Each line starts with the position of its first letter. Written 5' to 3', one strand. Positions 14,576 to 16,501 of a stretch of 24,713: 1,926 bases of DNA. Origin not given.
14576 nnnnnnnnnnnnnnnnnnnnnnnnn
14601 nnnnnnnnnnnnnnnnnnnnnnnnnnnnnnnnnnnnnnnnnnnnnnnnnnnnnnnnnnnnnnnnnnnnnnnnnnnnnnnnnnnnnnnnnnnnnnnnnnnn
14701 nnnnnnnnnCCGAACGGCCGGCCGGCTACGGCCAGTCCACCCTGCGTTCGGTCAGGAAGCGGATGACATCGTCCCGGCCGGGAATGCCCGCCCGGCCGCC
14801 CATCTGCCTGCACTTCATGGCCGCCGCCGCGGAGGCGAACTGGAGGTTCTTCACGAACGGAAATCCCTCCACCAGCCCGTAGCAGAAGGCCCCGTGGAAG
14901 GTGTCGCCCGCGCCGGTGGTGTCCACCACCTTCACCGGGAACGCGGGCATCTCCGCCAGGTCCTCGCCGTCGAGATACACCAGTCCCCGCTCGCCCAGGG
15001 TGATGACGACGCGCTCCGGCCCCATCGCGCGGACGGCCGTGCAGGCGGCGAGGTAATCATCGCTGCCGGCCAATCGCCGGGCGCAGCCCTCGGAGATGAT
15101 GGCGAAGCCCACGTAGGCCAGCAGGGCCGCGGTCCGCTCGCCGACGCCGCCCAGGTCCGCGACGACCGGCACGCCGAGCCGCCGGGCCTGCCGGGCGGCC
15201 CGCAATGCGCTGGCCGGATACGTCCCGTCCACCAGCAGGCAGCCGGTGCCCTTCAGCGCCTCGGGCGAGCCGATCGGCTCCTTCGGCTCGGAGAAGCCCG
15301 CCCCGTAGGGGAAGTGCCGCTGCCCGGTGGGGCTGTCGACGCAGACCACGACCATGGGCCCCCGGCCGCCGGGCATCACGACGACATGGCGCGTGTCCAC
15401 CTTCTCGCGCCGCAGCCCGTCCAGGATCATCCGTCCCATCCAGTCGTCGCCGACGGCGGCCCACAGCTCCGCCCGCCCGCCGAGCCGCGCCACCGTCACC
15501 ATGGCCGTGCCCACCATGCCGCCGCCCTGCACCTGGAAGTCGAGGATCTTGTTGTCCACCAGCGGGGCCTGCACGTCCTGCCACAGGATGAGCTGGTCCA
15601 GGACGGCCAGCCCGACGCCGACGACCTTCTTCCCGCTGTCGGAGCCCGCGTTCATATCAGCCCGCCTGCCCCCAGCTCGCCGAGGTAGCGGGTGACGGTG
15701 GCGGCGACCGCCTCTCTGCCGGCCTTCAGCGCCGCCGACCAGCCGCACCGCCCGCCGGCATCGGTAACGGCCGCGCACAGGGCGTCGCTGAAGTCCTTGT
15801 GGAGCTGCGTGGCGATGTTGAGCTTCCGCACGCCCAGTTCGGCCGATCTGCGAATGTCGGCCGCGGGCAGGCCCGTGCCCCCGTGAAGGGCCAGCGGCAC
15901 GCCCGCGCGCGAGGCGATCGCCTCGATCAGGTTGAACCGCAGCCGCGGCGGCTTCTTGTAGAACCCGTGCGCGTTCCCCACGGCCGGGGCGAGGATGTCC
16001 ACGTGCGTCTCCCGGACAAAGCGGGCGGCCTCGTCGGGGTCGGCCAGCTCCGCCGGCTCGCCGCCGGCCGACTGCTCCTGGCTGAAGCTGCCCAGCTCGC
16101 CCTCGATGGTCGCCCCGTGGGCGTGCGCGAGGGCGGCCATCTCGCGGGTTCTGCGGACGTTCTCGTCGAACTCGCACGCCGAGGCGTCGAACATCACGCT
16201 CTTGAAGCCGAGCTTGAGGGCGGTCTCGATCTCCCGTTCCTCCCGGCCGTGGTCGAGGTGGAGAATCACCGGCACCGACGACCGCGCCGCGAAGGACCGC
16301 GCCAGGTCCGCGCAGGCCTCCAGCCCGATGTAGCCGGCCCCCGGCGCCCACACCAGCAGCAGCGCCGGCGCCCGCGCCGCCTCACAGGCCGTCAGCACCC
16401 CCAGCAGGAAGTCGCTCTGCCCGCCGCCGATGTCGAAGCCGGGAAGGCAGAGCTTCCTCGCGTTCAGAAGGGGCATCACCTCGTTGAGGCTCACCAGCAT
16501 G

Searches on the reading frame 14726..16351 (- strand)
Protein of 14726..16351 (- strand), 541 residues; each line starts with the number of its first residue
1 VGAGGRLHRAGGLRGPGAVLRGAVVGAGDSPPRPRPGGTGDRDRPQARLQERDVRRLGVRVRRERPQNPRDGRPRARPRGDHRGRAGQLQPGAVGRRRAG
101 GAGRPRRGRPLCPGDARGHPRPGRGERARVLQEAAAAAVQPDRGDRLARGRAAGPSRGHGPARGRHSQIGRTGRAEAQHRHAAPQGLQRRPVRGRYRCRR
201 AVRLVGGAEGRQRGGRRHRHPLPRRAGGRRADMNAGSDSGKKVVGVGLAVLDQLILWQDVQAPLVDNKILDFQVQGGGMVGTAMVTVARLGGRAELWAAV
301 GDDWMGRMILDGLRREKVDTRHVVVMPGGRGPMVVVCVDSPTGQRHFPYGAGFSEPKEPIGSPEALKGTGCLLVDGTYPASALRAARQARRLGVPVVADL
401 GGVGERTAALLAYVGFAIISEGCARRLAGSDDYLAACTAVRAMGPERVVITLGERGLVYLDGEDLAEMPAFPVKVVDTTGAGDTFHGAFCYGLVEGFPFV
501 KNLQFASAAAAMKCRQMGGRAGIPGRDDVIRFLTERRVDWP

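Call 32: search_protein_families(library=pfam, max_evalue=0.001, proteins=[window:14726-16351:-])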
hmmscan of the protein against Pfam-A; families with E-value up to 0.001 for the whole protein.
window:14726-16351:- (541 aa): 1 family
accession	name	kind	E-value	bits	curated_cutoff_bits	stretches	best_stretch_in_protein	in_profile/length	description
PF00294.29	PfkB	-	8.6e-40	137.4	25.8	1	263-524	22-300/302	pfkB family carbohydrate kinase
